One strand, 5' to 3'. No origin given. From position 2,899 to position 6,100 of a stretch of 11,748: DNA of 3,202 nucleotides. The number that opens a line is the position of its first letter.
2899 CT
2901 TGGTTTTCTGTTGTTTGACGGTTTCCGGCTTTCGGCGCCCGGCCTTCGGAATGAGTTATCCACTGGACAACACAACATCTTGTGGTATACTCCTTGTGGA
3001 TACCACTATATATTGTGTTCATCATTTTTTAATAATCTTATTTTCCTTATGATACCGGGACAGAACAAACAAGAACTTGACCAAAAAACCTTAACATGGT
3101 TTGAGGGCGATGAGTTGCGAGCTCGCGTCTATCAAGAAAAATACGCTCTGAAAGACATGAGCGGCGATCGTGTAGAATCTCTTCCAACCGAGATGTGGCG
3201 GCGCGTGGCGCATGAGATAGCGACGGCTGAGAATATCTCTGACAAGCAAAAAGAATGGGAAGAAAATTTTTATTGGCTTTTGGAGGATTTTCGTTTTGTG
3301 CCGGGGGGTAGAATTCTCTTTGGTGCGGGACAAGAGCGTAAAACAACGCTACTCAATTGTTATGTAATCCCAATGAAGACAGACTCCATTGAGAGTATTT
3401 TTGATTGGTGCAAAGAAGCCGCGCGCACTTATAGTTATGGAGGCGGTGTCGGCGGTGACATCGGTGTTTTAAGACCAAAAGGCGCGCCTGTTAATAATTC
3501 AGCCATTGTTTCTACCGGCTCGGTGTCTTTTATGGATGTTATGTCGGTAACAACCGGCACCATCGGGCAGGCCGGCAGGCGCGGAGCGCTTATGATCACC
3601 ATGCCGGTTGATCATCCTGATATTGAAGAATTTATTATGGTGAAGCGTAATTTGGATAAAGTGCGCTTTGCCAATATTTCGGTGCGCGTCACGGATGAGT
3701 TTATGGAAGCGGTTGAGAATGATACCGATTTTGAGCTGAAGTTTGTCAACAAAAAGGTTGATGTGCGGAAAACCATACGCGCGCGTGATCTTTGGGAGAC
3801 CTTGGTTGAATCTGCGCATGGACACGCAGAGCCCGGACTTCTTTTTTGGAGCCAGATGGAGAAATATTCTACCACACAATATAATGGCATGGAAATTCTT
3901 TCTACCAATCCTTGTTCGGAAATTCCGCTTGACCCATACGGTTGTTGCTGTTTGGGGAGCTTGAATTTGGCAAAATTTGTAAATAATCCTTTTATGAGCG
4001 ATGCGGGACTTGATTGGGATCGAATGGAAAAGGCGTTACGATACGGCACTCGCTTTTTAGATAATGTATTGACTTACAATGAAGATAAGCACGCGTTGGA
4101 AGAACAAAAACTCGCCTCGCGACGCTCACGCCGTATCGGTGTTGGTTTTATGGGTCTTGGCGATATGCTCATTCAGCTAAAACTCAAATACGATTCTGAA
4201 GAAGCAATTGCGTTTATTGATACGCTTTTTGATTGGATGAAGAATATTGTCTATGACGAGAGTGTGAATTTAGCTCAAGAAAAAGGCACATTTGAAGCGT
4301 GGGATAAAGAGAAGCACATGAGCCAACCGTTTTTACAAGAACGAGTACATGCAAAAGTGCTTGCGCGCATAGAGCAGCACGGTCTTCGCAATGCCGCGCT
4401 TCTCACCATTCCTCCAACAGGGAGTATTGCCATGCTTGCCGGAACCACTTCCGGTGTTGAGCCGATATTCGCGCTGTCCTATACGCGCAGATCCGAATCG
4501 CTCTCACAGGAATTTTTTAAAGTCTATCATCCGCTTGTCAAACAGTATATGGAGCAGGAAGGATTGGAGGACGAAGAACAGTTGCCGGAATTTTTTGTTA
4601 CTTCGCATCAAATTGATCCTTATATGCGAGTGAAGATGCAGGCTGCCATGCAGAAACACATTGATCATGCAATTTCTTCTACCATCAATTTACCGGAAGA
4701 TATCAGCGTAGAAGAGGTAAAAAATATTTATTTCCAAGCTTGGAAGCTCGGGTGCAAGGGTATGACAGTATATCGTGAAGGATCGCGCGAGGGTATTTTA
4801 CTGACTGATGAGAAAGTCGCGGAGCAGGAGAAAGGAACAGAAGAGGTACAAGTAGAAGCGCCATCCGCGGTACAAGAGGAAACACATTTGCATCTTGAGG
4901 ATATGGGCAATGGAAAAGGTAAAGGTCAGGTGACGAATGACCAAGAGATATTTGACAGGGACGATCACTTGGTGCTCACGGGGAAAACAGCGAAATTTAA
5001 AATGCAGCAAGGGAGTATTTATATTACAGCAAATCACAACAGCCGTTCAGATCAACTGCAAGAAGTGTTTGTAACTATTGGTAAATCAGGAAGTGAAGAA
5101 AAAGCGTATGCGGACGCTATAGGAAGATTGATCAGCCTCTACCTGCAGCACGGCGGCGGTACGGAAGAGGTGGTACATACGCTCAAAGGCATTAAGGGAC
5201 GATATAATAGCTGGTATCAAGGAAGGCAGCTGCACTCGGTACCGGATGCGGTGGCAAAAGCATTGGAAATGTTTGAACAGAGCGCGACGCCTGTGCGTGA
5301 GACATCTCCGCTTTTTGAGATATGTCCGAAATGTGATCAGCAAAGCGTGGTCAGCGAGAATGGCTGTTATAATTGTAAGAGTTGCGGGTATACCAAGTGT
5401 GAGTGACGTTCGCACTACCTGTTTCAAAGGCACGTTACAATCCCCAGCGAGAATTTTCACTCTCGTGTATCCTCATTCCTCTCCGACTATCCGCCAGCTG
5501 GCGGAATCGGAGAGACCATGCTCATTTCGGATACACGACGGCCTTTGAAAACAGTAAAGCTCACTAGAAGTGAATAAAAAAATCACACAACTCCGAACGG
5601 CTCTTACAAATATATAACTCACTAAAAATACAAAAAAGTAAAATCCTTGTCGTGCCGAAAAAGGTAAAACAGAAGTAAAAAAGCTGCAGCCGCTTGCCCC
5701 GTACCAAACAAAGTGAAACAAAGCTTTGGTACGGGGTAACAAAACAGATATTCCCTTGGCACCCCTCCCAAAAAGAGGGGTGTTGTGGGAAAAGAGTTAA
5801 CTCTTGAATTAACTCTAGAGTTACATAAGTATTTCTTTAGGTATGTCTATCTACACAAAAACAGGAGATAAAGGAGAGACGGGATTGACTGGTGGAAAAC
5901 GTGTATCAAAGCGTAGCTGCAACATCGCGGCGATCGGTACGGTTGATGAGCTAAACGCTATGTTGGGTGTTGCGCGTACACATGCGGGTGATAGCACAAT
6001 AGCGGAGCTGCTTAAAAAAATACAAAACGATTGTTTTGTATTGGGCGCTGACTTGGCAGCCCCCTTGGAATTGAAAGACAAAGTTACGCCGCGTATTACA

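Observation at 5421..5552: Nested five-helix element immediately downstream of nrdJ: a candidate new structured RNA or a MITE-like palindromic insert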

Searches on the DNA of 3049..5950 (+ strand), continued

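Call 64: search_with_rna_model(model_id=R1, sources=[window, L002, L003, L097, L098, L099, L100, L101, L102, L103, L104, L105, L106, L107, L108, L109, L029, L048, L005, L006, L007, L008, L009, L010, L011, L012, L013, L014, L015, L016, L017, L018, L019, L020, L021, L022, L023, L024, L025, L026, L027, L028, L030, L031, L032, L033, L034, L035, L036, L037, L038, L039, L040, L041, L042, L043, L044, L045, L046, L047, L049, L050, L051, L052, L053, L054, L055, L056, L057, L058, L059, L060, L061, L062, L063, L064, L065, L066, L067, L068, L069, L070, L071, L072, L073, L074, L075, L076, L077, L078, L079, L080, L081, L082, L083, L084], max_evalue=10)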
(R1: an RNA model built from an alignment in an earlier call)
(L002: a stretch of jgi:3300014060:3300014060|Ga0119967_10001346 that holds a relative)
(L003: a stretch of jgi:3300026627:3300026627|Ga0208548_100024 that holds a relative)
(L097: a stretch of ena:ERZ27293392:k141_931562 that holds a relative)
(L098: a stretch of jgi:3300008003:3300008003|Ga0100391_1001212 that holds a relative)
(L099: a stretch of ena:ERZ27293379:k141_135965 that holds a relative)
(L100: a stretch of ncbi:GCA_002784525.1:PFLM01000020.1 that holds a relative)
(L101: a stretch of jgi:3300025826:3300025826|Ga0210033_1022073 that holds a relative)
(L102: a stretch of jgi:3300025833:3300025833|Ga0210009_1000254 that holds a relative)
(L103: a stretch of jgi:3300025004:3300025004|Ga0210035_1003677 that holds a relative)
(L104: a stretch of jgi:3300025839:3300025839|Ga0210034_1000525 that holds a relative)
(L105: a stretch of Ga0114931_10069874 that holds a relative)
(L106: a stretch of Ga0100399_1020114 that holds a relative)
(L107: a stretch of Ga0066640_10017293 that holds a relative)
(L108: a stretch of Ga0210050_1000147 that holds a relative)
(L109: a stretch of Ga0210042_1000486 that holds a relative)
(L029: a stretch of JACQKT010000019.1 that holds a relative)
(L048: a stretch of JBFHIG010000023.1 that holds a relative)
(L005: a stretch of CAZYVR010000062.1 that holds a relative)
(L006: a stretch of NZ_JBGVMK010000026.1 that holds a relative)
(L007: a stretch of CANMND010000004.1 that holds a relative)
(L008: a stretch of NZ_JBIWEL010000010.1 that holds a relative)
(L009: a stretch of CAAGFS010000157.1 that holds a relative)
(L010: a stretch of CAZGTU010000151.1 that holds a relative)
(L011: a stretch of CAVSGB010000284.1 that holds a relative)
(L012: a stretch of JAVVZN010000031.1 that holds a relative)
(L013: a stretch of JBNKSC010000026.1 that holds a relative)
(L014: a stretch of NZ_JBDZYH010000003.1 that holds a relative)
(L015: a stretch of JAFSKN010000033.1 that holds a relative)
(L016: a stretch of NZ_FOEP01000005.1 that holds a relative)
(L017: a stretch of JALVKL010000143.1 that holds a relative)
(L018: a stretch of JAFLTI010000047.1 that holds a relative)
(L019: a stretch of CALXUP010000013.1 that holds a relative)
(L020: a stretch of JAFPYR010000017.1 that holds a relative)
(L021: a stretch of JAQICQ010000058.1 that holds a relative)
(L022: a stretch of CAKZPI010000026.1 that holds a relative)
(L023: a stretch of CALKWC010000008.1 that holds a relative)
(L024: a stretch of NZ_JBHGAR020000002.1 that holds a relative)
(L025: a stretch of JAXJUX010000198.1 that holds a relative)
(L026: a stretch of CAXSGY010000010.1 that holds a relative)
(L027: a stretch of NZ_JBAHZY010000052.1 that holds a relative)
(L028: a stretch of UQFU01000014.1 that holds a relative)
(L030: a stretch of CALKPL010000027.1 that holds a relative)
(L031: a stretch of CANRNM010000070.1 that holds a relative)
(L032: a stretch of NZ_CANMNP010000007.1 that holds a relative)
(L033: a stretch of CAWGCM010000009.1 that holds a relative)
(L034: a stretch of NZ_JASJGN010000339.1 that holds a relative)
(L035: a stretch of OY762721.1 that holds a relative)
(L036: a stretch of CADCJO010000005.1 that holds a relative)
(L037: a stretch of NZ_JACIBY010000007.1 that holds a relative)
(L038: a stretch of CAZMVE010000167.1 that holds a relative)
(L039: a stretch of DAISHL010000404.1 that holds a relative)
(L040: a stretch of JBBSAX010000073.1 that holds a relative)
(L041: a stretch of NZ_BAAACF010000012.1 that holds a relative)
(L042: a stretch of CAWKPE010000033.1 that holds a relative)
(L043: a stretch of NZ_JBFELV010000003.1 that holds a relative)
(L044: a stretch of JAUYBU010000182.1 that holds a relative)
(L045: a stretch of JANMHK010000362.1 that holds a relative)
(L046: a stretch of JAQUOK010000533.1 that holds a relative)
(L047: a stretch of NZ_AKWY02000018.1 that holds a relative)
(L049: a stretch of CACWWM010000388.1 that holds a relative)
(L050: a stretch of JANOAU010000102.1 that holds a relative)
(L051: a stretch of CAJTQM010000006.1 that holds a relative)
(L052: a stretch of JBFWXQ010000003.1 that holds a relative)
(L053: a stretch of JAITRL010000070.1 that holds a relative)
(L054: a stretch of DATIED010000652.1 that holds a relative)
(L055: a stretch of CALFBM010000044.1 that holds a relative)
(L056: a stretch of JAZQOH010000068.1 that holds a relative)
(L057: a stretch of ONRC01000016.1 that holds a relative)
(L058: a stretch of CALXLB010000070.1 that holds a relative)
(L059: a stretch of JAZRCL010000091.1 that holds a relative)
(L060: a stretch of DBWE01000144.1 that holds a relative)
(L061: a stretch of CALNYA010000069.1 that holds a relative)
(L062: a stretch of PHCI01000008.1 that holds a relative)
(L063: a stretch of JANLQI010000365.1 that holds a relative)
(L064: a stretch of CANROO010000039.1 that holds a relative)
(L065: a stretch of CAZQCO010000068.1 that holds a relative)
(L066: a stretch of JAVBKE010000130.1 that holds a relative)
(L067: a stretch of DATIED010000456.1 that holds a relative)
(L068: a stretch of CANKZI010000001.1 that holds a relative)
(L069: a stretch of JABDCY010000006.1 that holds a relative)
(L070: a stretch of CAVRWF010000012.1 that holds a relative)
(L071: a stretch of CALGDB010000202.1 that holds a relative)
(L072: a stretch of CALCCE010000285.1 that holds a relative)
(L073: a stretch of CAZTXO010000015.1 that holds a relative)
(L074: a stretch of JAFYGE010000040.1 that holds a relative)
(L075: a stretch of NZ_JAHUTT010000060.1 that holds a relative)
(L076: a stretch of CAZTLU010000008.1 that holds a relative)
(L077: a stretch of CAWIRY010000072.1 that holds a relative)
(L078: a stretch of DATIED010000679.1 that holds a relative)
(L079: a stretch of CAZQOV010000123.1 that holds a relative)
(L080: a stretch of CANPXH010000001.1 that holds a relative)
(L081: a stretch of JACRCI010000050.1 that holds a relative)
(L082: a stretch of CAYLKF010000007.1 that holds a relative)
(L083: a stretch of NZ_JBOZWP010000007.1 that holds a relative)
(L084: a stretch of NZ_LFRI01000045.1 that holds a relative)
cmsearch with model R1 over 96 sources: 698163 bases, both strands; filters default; matches with E-value up to 10: 4.
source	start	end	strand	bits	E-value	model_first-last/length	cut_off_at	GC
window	5411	5562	+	193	7.7e-44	1-152/152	no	0.51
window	5479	5514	-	19.2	0.12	69-104/152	no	0.64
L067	379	511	-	17.5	0.32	1-152/152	no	0.57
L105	1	45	+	11.6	8.9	107-152/152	5'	0.42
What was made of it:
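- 5517..5580 (+): Segment with a homologue in a second lineage (L105 1-63). It covers the 3' strands of the helices plus a 24-nt unpaired tail. The covariance model hit L105 1-45 (call 64).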

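Call 72: search_rna_families(source=window, start=5400, end=5600, threshold=evalue, max_evalue=10, show_alignments=4)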
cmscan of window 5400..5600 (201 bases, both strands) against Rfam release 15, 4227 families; matches with E-value up to 10: 5.
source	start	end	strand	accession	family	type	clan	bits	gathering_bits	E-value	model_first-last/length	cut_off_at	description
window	5448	5481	-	RF03001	leuA-Halobacteria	Cis-reg;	-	13.5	47.9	1.3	1-53/53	no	leuA-Halobacteria RNA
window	5445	5505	-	RF03047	RAGATH-16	Gene; sRNA;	-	13.3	65.6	5.5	1-72/72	no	RAGATH-16 RNA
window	5434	5471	+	RF01341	CRISPR-DR30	Gene; CRISPR;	-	12.9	50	6.7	1-38/38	no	CRISPR RNA direct repeat element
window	5434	5559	-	RF00492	SCARNA17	Gene; snRNA; snoRNA; scaRNA;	-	12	75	8.5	1-144/144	no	small Cajal body-specific RNA 17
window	5400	5447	-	RF00051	mir-17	Gene; miRNA;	-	11.3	49.5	9.6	1-46/80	3'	mir-17 microRNA precursor family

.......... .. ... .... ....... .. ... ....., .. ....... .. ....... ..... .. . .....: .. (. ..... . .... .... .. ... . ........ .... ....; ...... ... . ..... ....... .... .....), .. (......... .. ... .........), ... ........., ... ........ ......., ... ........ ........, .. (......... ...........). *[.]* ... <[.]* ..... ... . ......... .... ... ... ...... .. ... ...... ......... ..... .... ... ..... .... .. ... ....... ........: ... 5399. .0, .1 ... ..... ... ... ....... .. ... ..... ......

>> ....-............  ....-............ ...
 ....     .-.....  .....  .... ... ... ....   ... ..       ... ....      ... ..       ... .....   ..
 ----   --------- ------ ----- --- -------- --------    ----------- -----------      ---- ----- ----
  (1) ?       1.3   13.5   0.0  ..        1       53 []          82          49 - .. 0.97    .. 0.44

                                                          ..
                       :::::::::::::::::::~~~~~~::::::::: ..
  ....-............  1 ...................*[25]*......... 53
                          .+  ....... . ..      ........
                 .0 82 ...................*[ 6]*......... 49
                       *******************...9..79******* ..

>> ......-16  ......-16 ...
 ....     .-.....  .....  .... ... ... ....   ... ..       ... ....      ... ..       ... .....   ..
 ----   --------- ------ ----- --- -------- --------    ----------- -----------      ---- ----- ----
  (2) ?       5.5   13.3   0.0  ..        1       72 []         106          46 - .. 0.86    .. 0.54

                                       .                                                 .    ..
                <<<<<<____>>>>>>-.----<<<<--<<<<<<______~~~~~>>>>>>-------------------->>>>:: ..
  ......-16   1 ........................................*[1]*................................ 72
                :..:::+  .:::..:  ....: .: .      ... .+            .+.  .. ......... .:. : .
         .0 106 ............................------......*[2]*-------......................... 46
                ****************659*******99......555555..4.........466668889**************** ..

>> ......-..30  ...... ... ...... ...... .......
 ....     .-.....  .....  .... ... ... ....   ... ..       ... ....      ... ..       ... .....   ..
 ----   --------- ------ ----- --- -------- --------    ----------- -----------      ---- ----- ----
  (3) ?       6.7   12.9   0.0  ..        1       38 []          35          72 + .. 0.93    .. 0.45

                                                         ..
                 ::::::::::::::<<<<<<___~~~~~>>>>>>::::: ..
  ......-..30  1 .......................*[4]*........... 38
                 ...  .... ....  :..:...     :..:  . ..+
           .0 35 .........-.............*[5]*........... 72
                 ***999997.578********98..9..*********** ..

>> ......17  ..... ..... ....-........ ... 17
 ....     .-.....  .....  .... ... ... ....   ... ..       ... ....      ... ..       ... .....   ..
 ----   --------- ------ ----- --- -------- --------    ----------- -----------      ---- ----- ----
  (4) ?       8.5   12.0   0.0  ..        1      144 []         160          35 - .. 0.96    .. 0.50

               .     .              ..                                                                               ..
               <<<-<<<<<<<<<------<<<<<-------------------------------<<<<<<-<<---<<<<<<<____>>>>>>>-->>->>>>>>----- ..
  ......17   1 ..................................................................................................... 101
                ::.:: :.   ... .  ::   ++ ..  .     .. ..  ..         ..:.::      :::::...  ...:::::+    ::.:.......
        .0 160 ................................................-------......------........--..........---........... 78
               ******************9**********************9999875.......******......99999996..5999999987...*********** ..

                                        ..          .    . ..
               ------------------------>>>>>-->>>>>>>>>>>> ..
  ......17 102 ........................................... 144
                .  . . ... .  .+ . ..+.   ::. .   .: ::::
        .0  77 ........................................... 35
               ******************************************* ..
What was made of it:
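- Closest known: Cobalamin riboswitches. Different: No covariance-model hit even at E<=10 (call 72).
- No cobalamin family, or any other riboswitch family, scores even at E<=10 on 201 nt (call 72).
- Tried and rejected: Rejected, because no cobalamin model scores at all (call 72).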
